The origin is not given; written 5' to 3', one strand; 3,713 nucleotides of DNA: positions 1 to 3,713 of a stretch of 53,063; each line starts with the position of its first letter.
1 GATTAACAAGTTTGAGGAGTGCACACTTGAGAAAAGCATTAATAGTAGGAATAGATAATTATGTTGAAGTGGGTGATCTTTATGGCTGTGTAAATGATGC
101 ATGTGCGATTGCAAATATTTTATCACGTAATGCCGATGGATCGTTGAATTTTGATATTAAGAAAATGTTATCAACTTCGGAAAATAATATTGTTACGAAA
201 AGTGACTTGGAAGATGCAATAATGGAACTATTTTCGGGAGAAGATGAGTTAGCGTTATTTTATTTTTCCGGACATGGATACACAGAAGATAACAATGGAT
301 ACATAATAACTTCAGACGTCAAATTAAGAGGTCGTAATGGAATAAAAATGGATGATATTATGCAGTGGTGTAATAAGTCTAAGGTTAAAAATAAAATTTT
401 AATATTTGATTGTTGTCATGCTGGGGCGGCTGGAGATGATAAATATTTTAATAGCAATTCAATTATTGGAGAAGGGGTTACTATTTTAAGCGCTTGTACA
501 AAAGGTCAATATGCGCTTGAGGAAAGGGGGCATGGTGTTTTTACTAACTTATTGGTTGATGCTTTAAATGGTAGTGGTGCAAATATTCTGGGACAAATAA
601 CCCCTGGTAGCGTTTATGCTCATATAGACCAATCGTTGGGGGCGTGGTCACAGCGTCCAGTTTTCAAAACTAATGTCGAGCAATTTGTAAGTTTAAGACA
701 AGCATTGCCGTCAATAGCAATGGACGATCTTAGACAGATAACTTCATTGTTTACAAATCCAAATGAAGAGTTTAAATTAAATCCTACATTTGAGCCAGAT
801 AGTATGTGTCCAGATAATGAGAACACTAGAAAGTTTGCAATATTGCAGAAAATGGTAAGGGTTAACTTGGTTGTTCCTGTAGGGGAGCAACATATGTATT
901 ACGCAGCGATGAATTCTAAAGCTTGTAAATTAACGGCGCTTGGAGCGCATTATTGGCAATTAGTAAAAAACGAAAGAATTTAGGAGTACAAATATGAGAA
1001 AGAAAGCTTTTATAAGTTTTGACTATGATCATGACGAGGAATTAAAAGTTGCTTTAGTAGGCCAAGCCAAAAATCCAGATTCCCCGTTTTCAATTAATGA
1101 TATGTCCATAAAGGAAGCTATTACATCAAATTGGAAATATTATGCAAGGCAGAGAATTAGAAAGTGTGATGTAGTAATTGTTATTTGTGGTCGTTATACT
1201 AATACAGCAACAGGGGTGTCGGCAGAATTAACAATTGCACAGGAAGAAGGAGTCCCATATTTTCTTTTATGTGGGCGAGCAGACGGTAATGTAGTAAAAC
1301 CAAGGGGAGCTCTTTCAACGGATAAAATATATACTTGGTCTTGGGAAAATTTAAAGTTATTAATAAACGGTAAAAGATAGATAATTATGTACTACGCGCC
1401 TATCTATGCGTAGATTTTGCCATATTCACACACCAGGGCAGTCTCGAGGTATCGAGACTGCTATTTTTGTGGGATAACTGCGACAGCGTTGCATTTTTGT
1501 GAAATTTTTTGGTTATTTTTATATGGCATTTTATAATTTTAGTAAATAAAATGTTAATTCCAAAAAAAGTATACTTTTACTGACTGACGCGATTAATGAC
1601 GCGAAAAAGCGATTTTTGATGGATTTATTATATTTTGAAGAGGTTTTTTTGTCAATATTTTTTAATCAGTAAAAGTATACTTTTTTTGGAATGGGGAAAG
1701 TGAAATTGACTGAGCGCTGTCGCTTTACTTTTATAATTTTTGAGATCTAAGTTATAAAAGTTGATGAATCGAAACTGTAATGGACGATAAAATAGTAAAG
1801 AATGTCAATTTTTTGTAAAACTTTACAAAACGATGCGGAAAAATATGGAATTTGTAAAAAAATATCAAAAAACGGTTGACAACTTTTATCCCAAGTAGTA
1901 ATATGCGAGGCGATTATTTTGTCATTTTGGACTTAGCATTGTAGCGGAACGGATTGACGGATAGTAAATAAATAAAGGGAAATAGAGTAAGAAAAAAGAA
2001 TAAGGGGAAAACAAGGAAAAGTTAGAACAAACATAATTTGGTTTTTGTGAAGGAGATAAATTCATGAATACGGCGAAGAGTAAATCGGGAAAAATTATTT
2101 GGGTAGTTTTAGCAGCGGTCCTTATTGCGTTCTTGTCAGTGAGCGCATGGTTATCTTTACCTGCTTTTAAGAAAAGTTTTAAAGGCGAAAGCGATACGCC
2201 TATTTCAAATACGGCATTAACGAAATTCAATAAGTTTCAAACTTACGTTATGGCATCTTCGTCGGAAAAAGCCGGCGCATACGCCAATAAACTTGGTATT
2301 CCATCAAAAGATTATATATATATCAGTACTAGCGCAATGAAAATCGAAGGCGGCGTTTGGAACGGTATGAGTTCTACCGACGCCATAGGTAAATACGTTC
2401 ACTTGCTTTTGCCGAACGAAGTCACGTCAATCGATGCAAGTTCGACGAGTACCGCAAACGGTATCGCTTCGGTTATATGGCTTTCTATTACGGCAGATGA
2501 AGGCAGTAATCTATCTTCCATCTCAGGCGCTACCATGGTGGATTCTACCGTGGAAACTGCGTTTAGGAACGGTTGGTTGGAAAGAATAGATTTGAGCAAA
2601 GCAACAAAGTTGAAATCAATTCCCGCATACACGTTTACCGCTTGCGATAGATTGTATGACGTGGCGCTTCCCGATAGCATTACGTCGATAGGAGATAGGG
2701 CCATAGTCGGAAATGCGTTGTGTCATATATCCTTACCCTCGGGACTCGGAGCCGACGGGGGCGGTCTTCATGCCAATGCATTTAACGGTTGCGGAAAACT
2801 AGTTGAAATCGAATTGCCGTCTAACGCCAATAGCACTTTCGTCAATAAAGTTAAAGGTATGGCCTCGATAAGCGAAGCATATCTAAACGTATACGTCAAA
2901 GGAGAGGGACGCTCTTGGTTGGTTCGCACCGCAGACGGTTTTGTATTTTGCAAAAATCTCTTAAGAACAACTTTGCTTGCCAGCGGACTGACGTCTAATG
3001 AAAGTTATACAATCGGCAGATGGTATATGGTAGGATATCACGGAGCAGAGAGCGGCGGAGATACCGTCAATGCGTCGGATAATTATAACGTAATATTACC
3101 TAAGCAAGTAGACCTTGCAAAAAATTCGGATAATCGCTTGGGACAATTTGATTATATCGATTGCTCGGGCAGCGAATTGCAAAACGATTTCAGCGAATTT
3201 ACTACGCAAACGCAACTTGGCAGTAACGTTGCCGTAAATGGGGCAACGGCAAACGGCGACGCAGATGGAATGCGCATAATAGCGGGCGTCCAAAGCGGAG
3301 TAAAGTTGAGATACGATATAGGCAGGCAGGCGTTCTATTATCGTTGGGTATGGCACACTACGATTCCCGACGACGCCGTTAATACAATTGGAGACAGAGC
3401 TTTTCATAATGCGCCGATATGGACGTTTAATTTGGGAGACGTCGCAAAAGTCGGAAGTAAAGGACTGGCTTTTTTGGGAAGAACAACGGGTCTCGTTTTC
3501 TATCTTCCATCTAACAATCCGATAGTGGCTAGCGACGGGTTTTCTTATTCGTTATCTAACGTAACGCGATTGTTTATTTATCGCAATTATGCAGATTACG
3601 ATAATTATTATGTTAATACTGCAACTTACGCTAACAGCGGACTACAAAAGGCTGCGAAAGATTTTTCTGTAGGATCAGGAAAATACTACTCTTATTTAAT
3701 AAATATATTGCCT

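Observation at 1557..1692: Candidate invertible promoter: 27-bp perfect inverted repeats flank 82 bp carrying a perfect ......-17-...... promoter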

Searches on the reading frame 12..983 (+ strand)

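Call 9: search_protein_families(library=pfam, proteins=[window:12-983:+])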
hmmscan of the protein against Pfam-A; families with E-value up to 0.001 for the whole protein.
window:12-983:+ (323 aa): 2 families
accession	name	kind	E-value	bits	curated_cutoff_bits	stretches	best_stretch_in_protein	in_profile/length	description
PF00656.27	Peptidase_C14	-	3.3e-21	76.5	21.4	1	7-209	2-211/233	Caspase domain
PF14538.11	Raptor_N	-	5.1e-06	26.8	27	1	77-139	87-146/151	Raptor N-terminal CASPase like domain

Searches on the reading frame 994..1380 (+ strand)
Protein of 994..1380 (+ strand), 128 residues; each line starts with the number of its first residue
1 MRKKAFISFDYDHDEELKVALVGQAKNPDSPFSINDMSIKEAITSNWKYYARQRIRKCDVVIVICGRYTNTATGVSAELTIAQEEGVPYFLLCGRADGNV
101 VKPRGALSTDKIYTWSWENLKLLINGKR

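Call 8: find_encoding_contigs(protein=window:994-1380:+, flank=3000, max_places=10)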
Protein window:994-1380:+ (128 aa): 3 contigs read that carry it; 2 places shown.
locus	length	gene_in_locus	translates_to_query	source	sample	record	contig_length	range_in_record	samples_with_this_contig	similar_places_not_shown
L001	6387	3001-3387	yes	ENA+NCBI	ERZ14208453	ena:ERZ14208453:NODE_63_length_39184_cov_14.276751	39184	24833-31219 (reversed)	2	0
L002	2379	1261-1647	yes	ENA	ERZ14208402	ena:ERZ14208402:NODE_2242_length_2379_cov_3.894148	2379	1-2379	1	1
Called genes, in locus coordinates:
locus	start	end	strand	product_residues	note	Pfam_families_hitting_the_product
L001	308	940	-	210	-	PF06445:GyrI-like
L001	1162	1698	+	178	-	-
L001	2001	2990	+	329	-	PF00656:Peptidase_C14, PF14538:Raptor_N (weak)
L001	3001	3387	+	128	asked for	PF08937:ThsB_TIR (weak)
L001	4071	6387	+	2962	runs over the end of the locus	PF13306:LRR_5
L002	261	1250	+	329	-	PF00656:Peptidase_C14, PF14538:Raptor_N (weak)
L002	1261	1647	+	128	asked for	PF08937:ThsB_TIR (weak)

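Call 9: search_protein_families(library=pfam, proteins=[window:994-1380:+])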
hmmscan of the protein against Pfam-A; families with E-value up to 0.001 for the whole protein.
window:994-1380:+ (128 aa): 1 family
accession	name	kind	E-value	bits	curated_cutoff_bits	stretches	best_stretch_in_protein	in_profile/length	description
PF08937.16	ThsB_TIR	-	2e-07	31.8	21.2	1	6-88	1-89/100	Thoeris protein ThsB, TIR-like domain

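Call 43: find_encoding_contigs(protein=window:994-1380:+, flank=10000, max_places=10)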
Protein window:994-1380:+ (128 aa): 3 contigs read that carry it; 2 places shown.
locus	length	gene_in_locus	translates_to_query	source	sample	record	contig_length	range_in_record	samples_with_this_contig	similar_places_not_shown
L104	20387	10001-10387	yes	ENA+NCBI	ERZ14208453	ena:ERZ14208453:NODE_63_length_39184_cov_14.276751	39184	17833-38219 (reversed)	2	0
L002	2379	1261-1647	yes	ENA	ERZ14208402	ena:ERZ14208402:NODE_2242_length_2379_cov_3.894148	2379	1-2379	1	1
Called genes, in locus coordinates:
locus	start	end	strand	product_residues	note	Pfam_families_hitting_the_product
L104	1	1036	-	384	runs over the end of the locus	PF02096:60KD_IMP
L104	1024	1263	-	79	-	PF01809:YidD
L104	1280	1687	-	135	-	PF00825:Ribonuclease_P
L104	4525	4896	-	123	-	-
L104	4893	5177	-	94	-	PF07873:YabP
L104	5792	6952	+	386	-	PF14022:DUF4238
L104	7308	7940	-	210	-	PF06445:GyrI-like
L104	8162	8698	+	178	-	-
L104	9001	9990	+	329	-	PF00656:Peptidase_C14, PF14538:Raptor_N (weak)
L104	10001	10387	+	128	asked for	PF08937:ThsB_TIR (weak)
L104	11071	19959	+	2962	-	PF13306:LRR_5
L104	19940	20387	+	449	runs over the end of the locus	-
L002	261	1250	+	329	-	PF00656:Peptidase_C14, PF14538:Raptor_N (weak)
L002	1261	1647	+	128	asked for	PF08937:ThsB_TIR (weak)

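Call 54: find_homologous_proteins(query=window:994-1380:+, max_evalue=1e-10)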
Query window:994-1380:+ (128 aa): 3795 proteins with E <= 1e-10 among 3808 candidates; the best 120 are listed.
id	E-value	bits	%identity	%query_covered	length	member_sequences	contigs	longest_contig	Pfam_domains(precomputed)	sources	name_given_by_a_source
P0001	5.0e-81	287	100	100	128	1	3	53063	PF08937.17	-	-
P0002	2.5e-78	278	97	100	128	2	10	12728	PF08937.17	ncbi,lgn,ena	-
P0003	1.2e-77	276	95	100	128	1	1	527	PF08937.17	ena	-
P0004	1.7e-76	272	94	100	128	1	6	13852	PF08937.17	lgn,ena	-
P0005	1.2e-74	266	91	100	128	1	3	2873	PF08937.17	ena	-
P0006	2.7e-72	258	90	100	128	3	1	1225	PF08937.17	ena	-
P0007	4.5e-71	254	88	100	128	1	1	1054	PF08937.17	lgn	-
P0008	8.4e-71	253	88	100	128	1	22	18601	PF08937.17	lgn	-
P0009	1.8e-70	252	86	100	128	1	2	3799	PF08937.17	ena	-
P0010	4.3e-70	251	88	100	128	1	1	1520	PF08937.17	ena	-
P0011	6.0e-70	251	87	100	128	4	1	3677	PF08937.17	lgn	-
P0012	2.2e-69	249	88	100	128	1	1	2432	PF08937.17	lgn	-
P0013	2.3e-69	249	86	100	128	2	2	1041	PF08937.17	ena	-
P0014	4.7e-69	248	85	100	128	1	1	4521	PF08937.17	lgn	-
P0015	5.9e-69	248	86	100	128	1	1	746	PF08937.17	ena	-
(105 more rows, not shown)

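Call 55: find_encoding_contigs(protein=P0002, flank=1500, max_places=10)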
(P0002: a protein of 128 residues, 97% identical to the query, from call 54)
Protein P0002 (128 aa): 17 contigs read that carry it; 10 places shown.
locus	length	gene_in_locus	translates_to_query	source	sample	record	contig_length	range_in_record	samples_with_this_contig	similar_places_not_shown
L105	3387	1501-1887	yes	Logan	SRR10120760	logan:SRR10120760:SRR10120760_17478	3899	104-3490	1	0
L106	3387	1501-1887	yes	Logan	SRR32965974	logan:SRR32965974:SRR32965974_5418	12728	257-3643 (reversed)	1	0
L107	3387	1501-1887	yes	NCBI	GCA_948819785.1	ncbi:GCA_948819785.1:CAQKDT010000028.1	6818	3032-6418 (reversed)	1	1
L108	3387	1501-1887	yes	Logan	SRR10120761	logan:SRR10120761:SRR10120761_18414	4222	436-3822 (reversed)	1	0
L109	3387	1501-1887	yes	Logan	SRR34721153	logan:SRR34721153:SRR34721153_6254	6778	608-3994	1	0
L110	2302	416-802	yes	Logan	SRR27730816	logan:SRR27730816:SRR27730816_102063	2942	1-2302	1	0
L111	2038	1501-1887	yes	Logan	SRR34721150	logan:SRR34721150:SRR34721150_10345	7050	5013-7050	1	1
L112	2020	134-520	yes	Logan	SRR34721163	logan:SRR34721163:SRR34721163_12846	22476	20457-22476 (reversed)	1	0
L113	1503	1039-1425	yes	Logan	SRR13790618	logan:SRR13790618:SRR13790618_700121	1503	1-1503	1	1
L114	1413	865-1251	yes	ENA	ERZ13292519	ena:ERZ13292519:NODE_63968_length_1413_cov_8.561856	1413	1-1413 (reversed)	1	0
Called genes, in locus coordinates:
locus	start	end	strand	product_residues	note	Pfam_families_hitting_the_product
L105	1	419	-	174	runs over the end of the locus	?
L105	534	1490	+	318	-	PF00656:Peptidase_C14, PF14538:Raptor_N (weak)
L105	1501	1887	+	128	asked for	PF08937:ThsB_TIR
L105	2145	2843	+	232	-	PF07505:DUF5131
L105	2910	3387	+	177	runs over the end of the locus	-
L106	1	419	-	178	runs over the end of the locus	PF18967:PycTM (weak)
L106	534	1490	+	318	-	PF00656:Peptidase_C14, PF14538:Raptor_N (weak)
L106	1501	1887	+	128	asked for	PF08937:ThsB_TIR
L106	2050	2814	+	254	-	PF01209:Ubie_methyltran (weak), PF03848:TehB, PF13847:Methyltransf_31, PF08241:Methyltransf_11, PF13649:Methyltransf_25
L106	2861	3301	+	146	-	PF00583:Acetyltransf_1, PF13673:Acetyltransf_10, PF13508:Acetyltransf_7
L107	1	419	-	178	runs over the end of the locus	PF18967:PycTM (weak)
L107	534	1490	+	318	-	PF00656:Peptidase_C14, PF14538:Raptor_N (weak)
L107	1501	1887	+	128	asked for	PF08937:ThsB_TIR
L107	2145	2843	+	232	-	PF07505:DUF5131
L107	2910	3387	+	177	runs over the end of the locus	-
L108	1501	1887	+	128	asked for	PF08937:ThsB_TIR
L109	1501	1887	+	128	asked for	PF08937:ThsB_TIR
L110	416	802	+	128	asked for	PF08937:ThsB_TIR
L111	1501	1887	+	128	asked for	PF08937:ThsB_TIR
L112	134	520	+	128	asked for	PF08937:ThsB_TIR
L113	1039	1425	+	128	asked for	PF08937:ThsB_TIR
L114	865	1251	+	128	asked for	PF08937:ThsB_TIR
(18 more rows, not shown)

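Call 56: find_encoding_contigs(protein=P0004, flank=1500, max_places=10)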
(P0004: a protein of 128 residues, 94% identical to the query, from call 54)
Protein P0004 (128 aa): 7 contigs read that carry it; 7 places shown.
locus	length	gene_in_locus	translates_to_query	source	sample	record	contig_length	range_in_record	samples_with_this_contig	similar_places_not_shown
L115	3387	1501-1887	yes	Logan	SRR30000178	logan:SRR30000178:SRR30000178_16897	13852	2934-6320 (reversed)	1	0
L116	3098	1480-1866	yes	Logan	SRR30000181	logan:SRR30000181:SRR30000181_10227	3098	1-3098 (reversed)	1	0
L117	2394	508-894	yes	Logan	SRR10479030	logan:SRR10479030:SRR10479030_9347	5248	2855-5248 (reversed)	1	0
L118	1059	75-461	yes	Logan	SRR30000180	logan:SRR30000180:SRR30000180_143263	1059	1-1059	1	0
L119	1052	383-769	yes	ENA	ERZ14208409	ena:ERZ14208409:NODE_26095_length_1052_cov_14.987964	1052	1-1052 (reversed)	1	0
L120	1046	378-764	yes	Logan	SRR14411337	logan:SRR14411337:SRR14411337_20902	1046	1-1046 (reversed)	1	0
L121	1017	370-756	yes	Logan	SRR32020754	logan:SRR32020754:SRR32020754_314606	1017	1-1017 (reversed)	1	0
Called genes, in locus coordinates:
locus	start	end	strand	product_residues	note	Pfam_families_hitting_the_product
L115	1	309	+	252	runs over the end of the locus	-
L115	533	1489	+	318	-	PF00656:Peptidase_C14, PF14538:Raptor_N (weak)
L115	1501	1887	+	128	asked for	PF08937:ThsB_TIR (weak)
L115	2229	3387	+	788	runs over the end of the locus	PF04313:HSDR_N (weak), PF13588:HSDR_N_2, PF00270:DEAD, PF04851:ResIII, PF18766:SWI2_SNF2, PF08463:EcoEI_R_C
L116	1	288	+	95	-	?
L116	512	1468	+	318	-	PF00656:Peptidase_C14, PF14538:Raptor_N (weak)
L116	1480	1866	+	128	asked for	PF08937:ThsB_TIR (weak)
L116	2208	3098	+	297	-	?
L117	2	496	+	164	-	?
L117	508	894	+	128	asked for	PF08937:ThsB_TIR (weak)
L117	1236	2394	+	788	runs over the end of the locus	PF04313:HSDR_N (weak), PF13588:HSDR_N_2, PF00270:DEAD, PF04851:ResIII, PF18766:SWI2_SNF2, PF08463:EcoEI_R_C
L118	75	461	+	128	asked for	PF08937:ThsB_TIR (weak)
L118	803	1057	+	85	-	?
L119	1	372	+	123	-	?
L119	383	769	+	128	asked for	PF08937:ThsB_TIR (weak)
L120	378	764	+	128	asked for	PF08937:ThsB_TIR (weak)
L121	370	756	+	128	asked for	PF08937:ThsB_TIR (weak)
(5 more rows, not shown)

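Call 57: find_encoding_contigs(protein=P0008, flank=1500, max_places=10)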
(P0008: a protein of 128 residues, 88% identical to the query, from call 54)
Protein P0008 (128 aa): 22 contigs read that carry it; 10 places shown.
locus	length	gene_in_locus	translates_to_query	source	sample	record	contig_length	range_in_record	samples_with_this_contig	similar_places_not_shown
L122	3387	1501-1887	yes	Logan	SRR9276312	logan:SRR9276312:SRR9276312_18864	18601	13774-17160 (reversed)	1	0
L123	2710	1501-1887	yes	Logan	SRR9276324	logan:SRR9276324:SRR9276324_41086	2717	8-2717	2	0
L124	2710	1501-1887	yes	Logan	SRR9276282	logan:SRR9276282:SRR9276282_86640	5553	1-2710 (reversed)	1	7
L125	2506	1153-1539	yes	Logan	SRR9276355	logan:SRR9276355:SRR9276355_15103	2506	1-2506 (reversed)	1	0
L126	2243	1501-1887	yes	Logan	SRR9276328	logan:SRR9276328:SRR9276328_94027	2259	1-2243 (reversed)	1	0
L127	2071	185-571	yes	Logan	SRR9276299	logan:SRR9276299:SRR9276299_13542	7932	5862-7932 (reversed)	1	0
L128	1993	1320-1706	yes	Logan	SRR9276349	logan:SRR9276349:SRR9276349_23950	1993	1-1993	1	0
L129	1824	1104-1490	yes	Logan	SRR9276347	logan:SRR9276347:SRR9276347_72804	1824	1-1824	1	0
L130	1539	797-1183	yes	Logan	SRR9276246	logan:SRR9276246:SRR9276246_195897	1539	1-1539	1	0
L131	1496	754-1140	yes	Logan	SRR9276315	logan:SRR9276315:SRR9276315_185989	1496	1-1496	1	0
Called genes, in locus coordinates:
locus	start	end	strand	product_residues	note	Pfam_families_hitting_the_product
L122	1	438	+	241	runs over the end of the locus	-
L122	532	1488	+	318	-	PF00656:Peptidase_C14, PF14538:Raptor_N (weak)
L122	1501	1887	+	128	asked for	PF08937:ThsB_TIR (weak)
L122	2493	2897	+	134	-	PF13673:Acetyltransf_10, PF00583:Acetyltransf_1, PF08445:FR47, PF13508:Acetyltransf_7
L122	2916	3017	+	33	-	-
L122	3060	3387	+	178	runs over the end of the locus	PF14268:YoaP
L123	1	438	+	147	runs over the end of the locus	?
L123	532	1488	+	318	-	PF00656:Peptidase_C14, PF14538:Raptor_N (weak)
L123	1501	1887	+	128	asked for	PF08937:ThsB_TIR (weak)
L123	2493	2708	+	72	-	?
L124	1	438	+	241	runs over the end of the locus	-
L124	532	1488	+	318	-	PF00656:Peptidase_C14, PF14538:Raptor_N (weak)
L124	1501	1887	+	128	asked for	PF08937:ThsB_TIR (weak)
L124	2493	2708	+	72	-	?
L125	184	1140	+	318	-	PF00656:Peptidase_C14, PF14538:Raptor_N (weak)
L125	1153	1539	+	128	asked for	PF08937:ThsB_TIR (weak)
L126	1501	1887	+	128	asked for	PF08937:ThsB_TIR (weak)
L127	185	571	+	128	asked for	PF08937:ThsB_TIR (weak)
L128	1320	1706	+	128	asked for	PF08937:ThsB_TIR (weak)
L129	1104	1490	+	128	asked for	PF08937:ThsB_TIR (weak)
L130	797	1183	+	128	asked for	PF08937:ThsB_TIR (weak)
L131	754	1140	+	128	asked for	PF08937:ThsB_TIR (weak)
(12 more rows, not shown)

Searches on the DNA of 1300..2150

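Call 61: search_rna_families(source=window, start=1300, end=2150, threshold=evalue, max_evalue=1)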
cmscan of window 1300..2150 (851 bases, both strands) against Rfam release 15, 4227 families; matches with E-value up to 1: 0.
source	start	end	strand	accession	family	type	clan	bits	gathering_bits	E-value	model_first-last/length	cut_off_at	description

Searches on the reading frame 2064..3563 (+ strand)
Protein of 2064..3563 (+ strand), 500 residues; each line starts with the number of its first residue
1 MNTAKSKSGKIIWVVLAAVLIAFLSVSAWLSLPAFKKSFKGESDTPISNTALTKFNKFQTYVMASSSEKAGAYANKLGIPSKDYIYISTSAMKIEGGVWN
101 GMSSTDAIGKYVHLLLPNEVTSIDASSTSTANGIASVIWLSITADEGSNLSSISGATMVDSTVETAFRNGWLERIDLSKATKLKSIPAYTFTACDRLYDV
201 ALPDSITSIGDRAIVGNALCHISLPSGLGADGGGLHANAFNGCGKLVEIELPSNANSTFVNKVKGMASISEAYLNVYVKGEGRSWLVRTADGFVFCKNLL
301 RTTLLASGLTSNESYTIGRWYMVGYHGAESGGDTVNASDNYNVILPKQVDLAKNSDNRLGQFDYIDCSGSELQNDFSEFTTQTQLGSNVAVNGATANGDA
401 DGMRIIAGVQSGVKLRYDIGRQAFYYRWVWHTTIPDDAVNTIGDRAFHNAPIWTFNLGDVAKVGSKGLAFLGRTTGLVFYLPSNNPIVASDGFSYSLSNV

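Call 64: find_homologous_proteins(query=window:2064-3563:+, max_evalue=1e-30)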
Query window:2064-3563:+ (500 aa): 5 proteins with E <= 1e-30 among 8000 candidates.
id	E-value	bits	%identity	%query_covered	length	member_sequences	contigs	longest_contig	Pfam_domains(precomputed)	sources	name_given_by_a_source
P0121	1.3e-185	636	68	86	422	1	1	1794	PF13306.13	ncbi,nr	ncbi:MAG: leucine-rich repeat domain-containing protein, partial [Clostridia bacterium]|nr:leucine-r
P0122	5.8e-178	611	69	82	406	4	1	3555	PF13306.13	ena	-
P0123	8.7e-175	600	73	73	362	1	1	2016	PF13306.13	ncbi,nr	ncbi:MAG: leucine-rich repeat domain-containing protein, partial [Clostridia bacterium]|nr:leucine-r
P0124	1.6e-100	355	74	42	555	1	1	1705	-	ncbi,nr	ncbi:MAG: hypothetical protein K2L53_05475, partial [Clostridia bacterium]|nr:hypothetical protein [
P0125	2.6e-100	355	61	58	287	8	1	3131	PF13306.13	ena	-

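Call 65: find_encoding_contigs(protein=P0122, flank=3000, max_places=6)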
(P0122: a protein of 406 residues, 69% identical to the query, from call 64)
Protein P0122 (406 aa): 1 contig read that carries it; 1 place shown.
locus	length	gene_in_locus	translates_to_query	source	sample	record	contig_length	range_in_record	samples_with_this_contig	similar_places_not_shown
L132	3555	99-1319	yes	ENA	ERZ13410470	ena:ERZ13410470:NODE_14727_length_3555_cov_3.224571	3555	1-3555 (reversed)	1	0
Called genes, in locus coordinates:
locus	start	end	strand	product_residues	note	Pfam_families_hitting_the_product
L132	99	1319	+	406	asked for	PF13306:LRR_5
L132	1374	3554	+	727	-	?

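Call 66: find_encoding_contigs(protein=P0125, flank=3000, max_places=6)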
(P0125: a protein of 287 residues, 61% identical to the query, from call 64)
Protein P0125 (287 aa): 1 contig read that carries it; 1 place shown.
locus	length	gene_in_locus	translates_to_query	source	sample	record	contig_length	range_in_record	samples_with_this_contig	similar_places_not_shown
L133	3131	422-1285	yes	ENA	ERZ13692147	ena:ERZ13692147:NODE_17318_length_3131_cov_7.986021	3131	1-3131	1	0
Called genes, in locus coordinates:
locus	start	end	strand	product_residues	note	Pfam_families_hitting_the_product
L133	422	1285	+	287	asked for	PF13306:LRR_5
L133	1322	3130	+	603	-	?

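Call 67: find_encoding_contigs(protein=P0121, flank=3000, max_places=6)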
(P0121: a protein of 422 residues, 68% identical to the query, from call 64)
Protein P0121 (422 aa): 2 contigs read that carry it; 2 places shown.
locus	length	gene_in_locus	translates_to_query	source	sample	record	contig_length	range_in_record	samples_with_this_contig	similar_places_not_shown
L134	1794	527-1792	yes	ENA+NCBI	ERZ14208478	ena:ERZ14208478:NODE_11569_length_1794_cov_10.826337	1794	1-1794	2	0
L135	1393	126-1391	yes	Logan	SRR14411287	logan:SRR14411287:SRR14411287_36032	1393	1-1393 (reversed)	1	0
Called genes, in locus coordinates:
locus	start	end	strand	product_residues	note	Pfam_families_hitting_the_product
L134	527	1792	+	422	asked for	PF13306:LRR_5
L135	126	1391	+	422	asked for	PF13306:LRR_5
